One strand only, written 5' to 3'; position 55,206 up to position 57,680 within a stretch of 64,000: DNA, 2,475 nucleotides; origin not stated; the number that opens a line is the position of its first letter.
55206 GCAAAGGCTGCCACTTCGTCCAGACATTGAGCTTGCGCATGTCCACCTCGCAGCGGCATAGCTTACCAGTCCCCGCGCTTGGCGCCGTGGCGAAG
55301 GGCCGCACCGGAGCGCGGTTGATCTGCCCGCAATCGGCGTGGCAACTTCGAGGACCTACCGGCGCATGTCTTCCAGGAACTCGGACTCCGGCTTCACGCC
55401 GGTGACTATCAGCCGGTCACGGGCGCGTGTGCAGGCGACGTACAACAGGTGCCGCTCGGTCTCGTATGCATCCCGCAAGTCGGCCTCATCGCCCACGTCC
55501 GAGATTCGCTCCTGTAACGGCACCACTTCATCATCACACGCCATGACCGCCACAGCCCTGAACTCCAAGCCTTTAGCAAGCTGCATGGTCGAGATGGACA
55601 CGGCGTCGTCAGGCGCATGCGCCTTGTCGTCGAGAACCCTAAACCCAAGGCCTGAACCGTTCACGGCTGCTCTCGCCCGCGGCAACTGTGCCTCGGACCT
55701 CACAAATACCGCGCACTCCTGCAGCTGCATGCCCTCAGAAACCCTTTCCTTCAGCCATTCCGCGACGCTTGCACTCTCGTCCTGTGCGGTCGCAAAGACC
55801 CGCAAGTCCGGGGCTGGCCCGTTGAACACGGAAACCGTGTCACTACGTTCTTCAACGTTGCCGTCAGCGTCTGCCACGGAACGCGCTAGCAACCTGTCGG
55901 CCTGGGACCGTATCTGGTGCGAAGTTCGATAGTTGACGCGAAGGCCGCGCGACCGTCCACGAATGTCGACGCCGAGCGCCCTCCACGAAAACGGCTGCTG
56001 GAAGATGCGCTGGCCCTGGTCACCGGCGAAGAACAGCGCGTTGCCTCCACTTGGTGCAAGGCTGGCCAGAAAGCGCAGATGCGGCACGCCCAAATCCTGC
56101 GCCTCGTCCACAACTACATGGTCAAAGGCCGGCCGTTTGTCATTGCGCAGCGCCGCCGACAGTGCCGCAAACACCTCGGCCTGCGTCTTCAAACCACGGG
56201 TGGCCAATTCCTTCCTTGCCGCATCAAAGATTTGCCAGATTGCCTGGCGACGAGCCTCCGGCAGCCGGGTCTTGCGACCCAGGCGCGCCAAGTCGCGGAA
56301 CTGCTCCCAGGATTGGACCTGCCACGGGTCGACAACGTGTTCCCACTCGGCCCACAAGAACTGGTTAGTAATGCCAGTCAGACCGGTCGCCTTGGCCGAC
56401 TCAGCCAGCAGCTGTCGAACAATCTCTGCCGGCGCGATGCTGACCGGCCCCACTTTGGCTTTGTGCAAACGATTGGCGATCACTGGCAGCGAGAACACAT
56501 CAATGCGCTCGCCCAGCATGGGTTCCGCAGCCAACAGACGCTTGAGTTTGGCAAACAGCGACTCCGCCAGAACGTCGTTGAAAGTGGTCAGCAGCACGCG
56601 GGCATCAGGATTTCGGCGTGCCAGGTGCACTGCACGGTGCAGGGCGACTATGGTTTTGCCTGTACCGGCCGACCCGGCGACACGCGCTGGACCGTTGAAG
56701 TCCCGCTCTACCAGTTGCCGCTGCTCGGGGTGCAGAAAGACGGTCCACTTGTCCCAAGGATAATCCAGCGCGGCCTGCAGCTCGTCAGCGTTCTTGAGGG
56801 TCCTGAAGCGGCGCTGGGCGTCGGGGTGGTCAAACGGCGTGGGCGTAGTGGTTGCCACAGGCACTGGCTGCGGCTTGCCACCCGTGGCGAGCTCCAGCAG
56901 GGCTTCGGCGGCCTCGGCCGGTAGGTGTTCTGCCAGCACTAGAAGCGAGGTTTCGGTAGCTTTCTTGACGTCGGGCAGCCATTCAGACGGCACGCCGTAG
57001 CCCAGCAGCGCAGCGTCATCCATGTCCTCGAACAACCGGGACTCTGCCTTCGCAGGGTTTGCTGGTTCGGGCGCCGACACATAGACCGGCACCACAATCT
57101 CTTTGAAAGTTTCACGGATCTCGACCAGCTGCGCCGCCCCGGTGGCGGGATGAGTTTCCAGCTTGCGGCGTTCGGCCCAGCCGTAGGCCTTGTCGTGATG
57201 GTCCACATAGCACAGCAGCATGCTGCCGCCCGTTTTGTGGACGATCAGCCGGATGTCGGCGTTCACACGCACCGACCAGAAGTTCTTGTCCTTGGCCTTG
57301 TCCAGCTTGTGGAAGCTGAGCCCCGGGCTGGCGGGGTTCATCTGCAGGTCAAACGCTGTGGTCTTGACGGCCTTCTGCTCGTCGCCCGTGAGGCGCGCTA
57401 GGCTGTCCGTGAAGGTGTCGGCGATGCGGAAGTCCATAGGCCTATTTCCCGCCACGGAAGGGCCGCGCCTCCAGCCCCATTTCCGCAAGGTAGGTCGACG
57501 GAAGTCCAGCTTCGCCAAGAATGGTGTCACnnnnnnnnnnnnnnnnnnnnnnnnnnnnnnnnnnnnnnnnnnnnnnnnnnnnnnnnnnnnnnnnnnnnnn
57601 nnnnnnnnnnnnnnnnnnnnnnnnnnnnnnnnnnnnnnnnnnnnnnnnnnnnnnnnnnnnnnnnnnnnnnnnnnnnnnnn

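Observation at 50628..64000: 13-gene co-directional cluster: methyltransferase, two UvrD helicases, GIY-YIG nuclease, DUF932, zinc ribbon, GHKL ATPase plus coupled small protein. Candidate undescribed multi-gene defence system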

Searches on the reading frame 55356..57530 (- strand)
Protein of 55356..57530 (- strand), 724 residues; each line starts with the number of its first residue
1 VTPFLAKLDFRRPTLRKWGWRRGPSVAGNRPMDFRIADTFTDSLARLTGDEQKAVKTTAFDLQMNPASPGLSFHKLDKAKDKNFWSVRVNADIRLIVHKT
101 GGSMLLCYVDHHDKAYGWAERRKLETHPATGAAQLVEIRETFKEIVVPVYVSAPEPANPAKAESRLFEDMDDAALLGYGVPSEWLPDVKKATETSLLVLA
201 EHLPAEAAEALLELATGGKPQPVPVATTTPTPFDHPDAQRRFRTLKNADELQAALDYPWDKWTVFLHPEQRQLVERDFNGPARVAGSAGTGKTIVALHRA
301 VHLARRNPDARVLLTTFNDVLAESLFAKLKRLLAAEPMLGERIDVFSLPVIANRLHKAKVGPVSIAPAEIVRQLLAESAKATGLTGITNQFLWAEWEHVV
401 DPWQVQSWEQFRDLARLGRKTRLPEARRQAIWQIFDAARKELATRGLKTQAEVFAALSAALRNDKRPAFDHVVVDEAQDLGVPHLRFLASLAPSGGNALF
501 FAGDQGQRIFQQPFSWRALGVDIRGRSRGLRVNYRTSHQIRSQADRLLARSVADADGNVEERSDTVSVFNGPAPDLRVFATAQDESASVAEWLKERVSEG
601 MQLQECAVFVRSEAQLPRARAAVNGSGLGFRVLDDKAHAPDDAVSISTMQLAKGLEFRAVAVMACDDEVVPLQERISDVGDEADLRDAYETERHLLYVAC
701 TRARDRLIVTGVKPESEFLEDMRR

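Call 5: search_protein_families(library=pfam, proteins=[window:55356-57530:-], max_evalue=0.01)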
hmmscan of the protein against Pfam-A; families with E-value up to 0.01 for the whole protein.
window:55356-57530:- (724 aa): 11 families
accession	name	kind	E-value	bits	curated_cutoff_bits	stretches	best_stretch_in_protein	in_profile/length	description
PF13361.12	UvrD_C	-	2.2e-18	67.3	25.6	2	641-710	284-346/350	UvrD-like helicase C-terminal domain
PF00580.27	UvrD-helicase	-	3e-15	57.1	23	1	266-511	1-254/271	UvrD/REP helicase N-terminal domain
PF13245.12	AAA_19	-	7e-09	36.4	25.1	1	281-509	13-130/134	AAA domain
PF13538.12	UvrD_C_2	-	1.1e-07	32.1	27.4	1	682-709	22-51/52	UvrD-like helicase C-terminal domain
PF13604.12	AAA_30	-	1.6e-06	28.5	27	0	432-507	47-127/191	AAA domain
PF09848.15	SLFN-g3_helicase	-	0.00036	20.4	24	0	284-320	6-42/354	Schlafen group 3, DNA/RNA helicase domain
PF13401.12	AAA_22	-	0.00045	21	27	0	433-504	53-123/130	AAA domain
PF05015.19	HigB-like_toxin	-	0.00066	20.5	27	1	68-112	48-91/91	RelE-like toxin of type II toxin-antitoxin system HigB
PF13481.12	AAA_25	-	0.00074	19.6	27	0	266-307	18-61/195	AAA domain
PF01443.25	Viral_helicase1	-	0.0034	17.7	21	0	685-709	202-226/228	Viral superfamily 1 RNA helicase core domain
PF13086.12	AAA_11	-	0.0061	16.8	27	0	281-477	17-222/257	AAA domain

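Call 7: search_protein_families(library=padloc, proteins=[window:55356-57530:-], max_evalue=0.01)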
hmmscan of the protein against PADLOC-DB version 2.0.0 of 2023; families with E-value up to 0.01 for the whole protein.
window:55356-57530:- (724 aa): 39 families (the best 25 are shown)
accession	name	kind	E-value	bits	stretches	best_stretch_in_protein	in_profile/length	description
PDLC01087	C3a187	-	1.9e-27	94.4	2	468-720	319-551/559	NERD+UvrD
PDLC00132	GajB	-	2.9e-20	70.4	3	466-565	212-316/625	UrvD helicase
PDLC00117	GajB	-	5.9e-19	66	2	468-637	218-384/604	UrvD helicase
PDLC00114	GajB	-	1.7e-17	61.3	2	458-629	205-377/635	UrvD helicase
PDLC03802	RTasHel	-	3.2e-16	57.3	2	268-615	8-326/675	DRT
PDLC00106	GajB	-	2.4e-13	47.5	2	445-629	190-359/577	UrvD helicase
PDLC00103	GajB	-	1.8e-12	45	2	427-615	168-358/612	UrvD helicase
PDLC00127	GajB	-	2.9e-11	40.6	1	636-708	498-563/594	UrvD helicase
PDLC00130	GajB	-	9.8e-11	38.6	2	639-710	504-567/589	UrvD helicase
PDLC00108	GajB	-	3.7e-10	37.3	2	468-634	58-223/445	UrvD helicase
PDLC00107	GajB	-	5.5e-10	36.5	2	462-511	209-257/587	UrvD helicase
PDLC00104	GajB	-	5.8e-10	36.5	1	637-710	497-563/574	UrvD helicase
PDLC00112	GajB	-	9.6e-10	35.7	1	638-710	489-555/581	UrvD helicase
PDLC00129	GajB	-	1.1e-09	35.5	1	469-583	227-331/594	UrvD helicase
PDLC00123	GajB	-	2e-09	34.6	1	638-708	436-504/540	UrvD helicase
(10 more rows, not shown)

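Call 9: search_protein_families(library=ncbifam, proteins=[window:55356-57530:-], max_evalue=0.01)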
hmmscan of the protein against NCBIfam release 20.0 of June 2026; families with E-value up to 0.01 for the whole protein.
window:55356-57530:- (724 aa): 14 families
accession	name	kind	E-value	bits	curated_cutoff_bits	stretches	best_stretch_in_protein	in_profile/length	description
NF008743.0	PRK11773.1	equivalog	2.5e-17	62.5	965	2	635-710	545-613/720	DNA helicase II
TIGR01075.1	uvrD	equivalog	3.4e-17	62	1144.45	2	634-710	539-608/715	DNA helicase II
TIGR01073.1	pcrA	equivalog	1.1e-16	60.4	911.2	1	640-712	545-610/725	DNA helicase PcrA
NF041254.1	motor_HelR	exception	2.1e-15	56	750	2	464-579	514-630/706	RNA polymerase recycling motor ATPase HelR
NF041464.1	HelD_BACSU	equivalog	3.1e-14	51.8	419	1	434-722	510-774/779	RNA polymerase recycling motor HelD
TIGR01074.1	rep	equivalog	5.5e-12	44.7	951.45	1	637-716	545-616/668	DNA helicase Rep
NF041465.1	HelD_MYCSM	equivalog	8e-12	44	1051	2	441-630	494-670/719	RNA polymerase recycling motor HelD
NF041258.1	motor_HelR_2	exception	1.3e-11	43.5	1100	2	441-565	489-612/713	RNA polymerase recycling motor ATPase HelR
NF053713.1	helicas_STM2767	equivalog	4.3e-10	38.6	550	1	281-328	191-238/665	STM2767 family DEAD/DEAH box helicase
NF008276.0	PRK11054.1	equivalog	2.4e-07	29.7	543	0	688-722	638-673/684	DNA helicase IV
TIGR02784.1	addA_alphas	equivalog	1e-06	27.5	860.75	1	686-713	844-871/1138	double-strand break repair helicase AddA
NF008172.0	PRK10919.1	equivalog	4.1e-06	25.3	1168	1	641-718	549-618/673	DNA helicase Rep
TIGR02785.1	addA_Gpos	equivalog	1.7e-05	22.9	707.65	0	686-711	853-878/1234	helicase-exonuclease AddAB subunit AddA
TIGR00609.1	recB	equivalog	0.0099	14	696.05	0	681-709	783-810/1175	exodeoxyribonuclease V subunit beta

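Call 25: search_dna_similar(query=window:55356-57530:-, collection=plasmids, mode=protein, max_rows=15)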
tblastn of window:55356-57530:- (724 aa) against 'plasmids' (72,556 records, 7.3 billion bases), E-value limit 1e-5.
Records with a match: 236; places in all: 242; records where one place covers at least 80% of the query: 42.
Best place of each record, by identity: <60% 236.
By first word of the organism name: Ralstonia 112; Escherichia 28; Streptomyces 7; Nostoc 6; Vibrio 6; Klebsiella 5; Pseudomonas 4; Rhizobium 4; Shinella 4; Bacillus 4; and 41 more.
By predicted mobility (MOB-suite, as given by PLSDB): mobilizable 118; non-mobilizable 78; conjugative 40.
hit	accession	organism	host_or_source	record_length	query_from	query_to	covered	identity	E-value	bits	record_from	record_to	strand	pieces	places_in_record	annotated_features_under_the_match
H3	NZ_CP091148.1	Pseudomonas avellanae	hazelnut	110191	21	722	97%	59.6%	0e+0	777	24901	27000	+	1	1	3'-5' exonuclease | site-specific DNA-methyltransferase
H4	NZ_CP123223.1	Pseudomonas amygdali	Aesculus hippocastanum,cell culture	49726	32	722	95%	59.5%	0e+0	779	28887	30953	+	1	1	UvrD-helicase domain-containing protein | site-specific DNA-methyltransferase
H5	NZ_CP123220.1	Pseudomonas amygdali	Aesculus hippocastanum,cell culture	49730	32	722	95%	59.5%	0e+0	779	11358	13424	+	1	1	UvrD-helicase domain-containing protein | site-specific DNA-methyltransferase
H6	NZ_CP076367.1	Gemmobacter fulvus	cell culture,Anabaena culture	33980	32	722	95%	56.9%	0e+0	743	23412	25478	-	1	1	3'-5' exonuclease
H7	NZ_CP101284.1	Phenylobacterium sp. LH3H17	-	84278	32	722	95%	54.8%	0e+0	675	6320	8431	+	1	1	3'-5' exonuclease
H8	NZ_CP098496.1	Qipengyuania citrea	whole organism,South China Sea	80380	30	723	96%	51.4%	0e+0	618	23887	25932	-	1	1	3'-5' exonuclease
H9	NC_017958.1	Tistrella mobilis KA081020-065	-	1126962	32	722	95%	50.4%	0e+0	628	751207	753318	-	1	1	record has no annotation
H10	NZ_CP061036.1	Sphingomonas aliaeris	whole organism,Pork steak,pork steak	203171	32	722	95%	50.3%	0e+0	624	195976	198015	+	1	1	UvrD-helicase domain-containing protein | hypothetical protein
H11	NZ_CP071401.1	Rhizobium leguminosarum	lentil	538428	32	722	95%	49.3%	0e+0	624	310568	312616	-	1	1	3'-5' exonuclease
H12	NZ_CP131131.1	Shinella zoogloeoides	isolate,Activated charcoal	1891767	36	722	95%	48.9%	0e+0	624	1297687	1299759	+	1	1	none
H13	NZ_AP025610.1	Thermus thermophilus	-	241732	31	719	95%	37.4%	3e-112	381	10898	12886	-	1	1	3'-5' exonuclease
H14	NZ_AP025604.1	Thermus thermophilus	-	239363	31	713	94%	37.5%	1e-112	382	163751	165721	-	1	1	3'-5' exonuclease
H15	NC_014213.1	Allomeiothermus silvanus DSM 9946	hot spring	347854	31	722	96%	36.7%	2e-111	378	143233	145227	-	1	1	3'-5' exonuclease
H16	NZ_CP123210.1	Pseudomonas amygdali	Aesculus hippocastanum,cell culture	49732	267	722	63%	55.0%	3e-155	506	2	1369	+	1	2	none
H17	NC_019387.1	Thermus oshimai JL-2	-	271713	36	709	93%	36.2%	8e-104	356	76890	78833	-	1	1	3'-5' exonuclease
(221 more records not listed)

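Call 27: get_annotated_region(hit=H3, flank=12000)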
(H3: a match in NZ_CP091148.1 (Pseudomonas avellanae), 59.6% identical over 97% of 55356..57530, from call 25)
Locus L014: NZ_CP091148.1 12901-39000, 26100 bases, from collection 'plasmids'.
description: Pseudomonas avellanae strain NCPPB 4222 plasmid p1NCPPB4222, complete sequence
organism: Pseudomonas avellanae (NCBI taxid 46257)
taxonomy: Bacteria; Pseudomonadota; Gammaproteobacteria; Pseudomonadales; Pseudomonadaceae; Pseudomonas; Pseudomonas avellanae
host: -; source: hazelnut; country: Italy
typing (MOB-suite, as given by PLSDB): conjugative; replicon rep_cluster_283; relaxase MOBP; mating-pair formation MPF_I
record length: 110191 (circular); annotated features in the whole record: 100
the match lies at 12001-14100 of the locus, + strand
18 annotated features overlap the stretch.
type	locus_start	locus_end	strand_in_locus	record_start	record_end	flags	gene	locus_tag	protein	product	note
CDS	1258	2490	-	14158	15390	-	-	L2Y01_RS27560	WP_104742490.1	IS91 family transposase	-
CDS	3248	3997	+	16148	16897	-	-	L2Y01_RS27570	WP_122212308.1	IS5 family transposase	-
CDS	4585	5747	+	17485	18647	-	-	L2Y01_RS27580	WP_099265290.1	IS3 family transposase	-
CDS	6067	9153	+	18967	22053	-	-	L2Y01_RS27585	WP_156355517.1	BPTD_3080 family restriction endonuclease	-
CDS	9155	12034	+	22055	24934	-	-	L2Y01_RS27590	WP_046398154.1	site-specific DNA-methyltransferase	GO:0009307 - DNA restriction-modification system [Evidence IEA]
CDS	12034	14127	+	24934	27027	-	-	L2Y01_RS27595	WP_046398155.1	3'-5' exonuclease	-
CDS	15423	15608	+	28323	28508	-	-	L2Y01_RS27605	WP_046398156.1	hypothetical protein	-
CDS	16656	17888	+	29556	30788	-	-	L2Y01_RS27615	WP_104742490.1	IS91 family transposase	-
CDS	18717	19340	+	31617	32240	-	-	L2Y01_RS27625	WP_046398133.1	hypothetical protein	-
CDS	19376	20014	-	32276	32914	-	-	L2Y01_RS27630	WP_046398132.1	RES family NAD+ phosphorylase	-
CDS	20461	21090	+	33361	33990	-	parA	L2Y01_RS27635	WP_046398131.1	ParA family partition ATPase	-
CDS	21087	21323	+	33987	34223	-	-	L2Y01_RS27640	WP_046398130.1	hypothetical protein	-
CDS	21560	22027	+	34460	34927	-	-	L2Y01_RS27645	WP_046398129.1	hypothetical protein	-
CDS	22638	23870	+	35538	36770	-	-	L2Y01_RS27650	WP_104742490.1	IS91 family transposase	-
CDS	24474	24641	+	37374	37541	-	-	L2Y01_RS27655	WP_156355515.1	hypothetical protein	-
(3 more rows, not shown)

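Call 28: get_annotated_region(hit=H6, flank=12000)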
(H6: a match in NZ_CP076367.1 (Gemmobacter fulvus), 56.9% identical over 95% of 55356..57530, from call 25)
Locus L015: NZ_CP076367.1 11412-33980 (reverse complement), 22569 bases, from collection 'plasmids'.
description: Gemmobacter fulvus strain con5 plasmid p6, complete sequence
organism: Gemmobacter fulvus (NCBI taxid 2840474)
taxonomy: Bacteria; Pseudomonadota; Alphaproteobacteria; Rhodobacterales; Paracoccaceae; Gemmobacter; Gemmobacter fulvus
host: -; source: cell culture,Anabaena culture; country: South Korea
typing (MOB-suite, as given by PLSDB): non-mobilizable
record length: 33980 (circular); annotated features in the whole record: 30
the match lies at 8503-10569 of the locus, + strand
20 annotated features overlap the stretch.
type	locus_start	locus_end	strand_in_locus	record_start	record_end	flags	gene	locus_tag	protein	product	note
CDS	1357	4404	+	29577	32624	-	-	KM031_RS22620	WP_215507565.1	BPTD_3080 family restriction endonuclease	-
CDS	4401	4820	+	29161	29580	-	-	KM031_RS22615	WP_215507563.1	hypothetical protein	-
CDS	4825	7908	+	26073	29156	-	-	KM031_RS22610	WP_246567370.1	site-specific DNA-methyltransferase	GO:0009307 - DNA restriction-modification system [Evidence IEA]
CDS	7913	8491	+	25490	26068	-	-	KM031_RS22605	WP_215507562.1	hypothetical protein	-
CDS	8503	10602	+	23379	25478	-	-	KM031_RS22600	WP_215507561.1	3'-5' exonuclease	-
CDS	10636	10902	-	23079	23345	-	-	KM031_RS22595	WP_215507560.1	CopG family transcriptional regulator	-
CDS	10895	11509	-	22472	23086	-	-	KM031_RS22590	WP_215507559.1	ParA family protein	-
CDS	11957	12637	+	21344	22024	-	-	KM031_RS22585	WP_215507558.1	recombinase family protein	GO:0006310 - DNA recombination [Evidence IEA]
CDS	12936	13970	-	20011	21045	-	-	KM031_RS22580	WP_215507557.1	replication initiator protein A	-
CDS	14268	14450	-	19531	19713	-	-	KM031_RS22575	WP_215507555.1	hypothetical protein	-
CDS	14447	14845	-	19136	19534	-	-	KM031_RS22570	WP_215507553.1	helix-turn-helix transcriptional regulator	-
CDS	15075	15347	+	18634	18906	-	-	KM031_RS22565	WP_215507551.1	ribbon-helix-helix protein, CopG family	-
CDS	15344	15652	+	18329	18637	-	-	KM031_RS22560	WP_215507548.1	type II toxin-antitoxin system RelE/ParE family toxin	GO:0030541 - plasmid partitioning [Evidence IEA]; GO:0051290 - protein heterotetramerization [Evidence IEA]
CDS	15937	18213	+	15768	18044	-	-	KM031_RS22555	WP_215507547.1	calcium-binding protein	-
CDS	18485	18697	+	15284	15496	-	-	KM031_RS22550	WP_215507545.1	helix-turn-helix domain-containing protein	-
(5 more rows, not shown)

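Call 29: get_annotated_region(hit=H7, flank=12000)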
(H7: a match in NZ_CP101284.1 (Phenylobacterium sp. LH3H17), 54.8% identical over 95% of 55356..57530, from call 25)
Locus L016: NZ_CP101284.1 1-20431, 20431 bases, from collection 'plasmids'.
description: Phenylobacterium sp. LH3H17 plasmid pA, complete sequence
organism: Phenylobacterium sp. LH3H17 (NCBI taxid 2903901)
taxonomy: Bacteria; Pseudomonadota; Alphaproteobacteria; Caulobacterales; Caulobacteraceae; Phenylobacterium; Phenylobacterium sp. LH3H17
host: -; source: -; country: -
typing (MOB-suite, as given by PLSDB): non-mobilizable; replicon rep_cluster_691; mating-pair formation MPF_T
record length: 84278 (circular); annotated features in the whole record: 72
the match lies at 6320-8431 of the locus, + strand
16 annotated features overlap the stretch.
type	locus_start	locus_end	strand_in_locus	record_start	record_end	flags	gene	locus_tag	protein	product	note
CDS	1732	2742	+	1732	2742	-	-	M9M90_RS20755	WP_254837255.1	hypothetical protein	-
CDS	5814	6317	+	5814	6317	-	-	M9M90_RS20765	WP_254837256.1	hypothetical protein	-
CDS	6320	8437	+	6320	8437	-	-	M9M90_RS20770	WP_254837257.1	3'-5' exonuclease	-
CDS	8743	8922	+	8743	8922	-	-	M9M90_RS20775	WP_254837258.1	hypothetical protein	-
CDS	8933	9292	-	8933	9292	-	-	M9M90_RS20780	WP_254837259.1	response regulator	GO:0000160 - phosphorelay signal transduction system [Evidence IEA]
CDS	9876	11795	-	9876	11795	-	-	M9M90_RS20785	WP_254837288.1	CHASE3 domain-containing protein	-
CDS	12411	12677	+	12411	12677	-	-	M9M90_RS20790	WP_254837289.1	TrbC/VirB2 family protein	-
CDS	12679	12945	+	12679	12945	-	-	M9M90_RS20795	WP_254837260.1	VirB3 family type IV secretion system protein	-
CDS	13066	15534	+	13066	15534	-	trbE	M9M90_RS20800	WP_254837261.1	conjugal transfer protein TrbE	-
CDS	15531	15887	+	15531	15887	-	-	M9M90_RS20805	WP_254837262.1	hypothetical protein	-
CDS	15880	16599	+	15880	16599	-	-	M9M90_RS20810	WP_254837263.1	conjugal transfer protein TrbJ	-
CDS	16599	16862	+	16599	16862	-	-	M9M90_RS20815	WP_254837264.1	EexN family lipoprotein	-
CDS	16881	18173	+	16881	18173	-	trbL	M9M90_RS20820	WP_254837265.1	P-type conjugative transfer protein TrbL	GO:0009291 - unidirectional conjugation [Evidence IEA]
CDS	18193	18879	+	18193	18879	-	trbF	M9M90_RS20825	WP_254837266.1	conjugal transfer protein TrbF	-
CDS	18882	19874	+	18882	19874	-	trbG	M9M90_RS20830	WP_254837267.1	P-type conjugative transfer protein TrbG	GO:0009291 - unidirectional conjugation [Evidence IEA]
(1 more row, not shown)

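Call 30: get_annotated_region(hit=H8, flank=12000)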
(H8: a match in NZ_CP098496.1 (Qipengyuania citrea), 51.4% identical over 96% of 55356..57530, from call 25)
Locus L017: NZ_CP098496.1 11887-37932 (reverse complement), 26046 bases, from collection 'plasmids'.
description: Qipengyuania citrea strain E4 plasmid plas2, complete sequence
organism: Qipengyuania citrea (NCBI taxid 225971)
taxonomy: Bacteria; Pseudomonadota; Alphaproteobacteria; Sphingomonadales; Erythrobacteraceae; Qipengyuania; Qipengyuania citrea
host: -; source: whole organism,South China Sea; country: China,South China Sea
typing (MOB-suite, as given by PLSDB): non-mobilizable
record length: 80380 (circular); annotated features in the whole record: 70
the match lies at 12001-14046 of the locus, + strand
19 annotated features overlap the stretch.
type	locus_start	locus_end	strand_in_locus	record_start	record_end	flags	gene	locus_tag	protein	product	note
CDS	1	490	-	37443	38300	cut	-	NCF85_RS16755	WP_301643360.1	DUF3883 domain-containing protein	-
CDS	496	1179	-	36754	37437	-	-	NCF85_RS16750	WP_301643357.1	HEPN domain-containing protein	-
CDS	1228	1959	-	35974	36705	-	-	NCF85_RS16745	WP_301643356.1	hypothetical protein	-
CDS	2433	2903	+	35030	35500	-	-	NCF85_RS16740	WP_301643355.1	hypothetical protein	-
CDS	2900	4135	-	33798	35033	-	-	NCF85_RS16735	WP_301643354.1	replication initiator protein A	-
CDS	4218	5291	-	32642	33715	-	-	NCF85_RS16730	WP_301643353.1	ParB/RepB/Spo0J family partition protein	GO:0007059 - chromosome segregation [Evidence IEA]; GO:0000910 - cytokinesis [Evidence IEA]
CDS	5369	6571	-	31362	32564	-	-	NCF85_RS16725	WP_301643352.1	AAA family ATPase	-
CDS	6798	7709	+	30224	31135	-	-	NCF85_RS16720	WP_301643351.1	Abi family protein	-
CDS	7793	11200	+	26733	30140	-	-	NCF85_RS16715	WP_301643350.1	TM0106 family RecB-like putative nuclease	-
CDS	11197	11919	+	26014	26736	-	-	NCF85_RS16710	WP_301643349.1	hypothetical protein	-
CDS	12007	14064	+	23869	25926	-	-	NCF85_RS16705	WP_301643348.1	3'-5' exonuclease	-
CDS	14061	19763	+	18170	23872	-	-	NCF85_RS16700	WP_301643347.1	DUF4011 domain-containing protein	-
CDS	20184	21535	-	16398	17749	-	-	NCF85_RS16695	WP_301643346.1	IS3 family transposase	-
CDS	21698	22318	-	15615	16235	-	-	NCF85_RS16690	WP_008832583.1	recombinase family protein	GO:0006310 - DNA recombination [Evidence IEA]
CDS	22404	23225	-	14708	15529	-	-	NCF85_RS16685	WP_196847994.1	AAA family ATPase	-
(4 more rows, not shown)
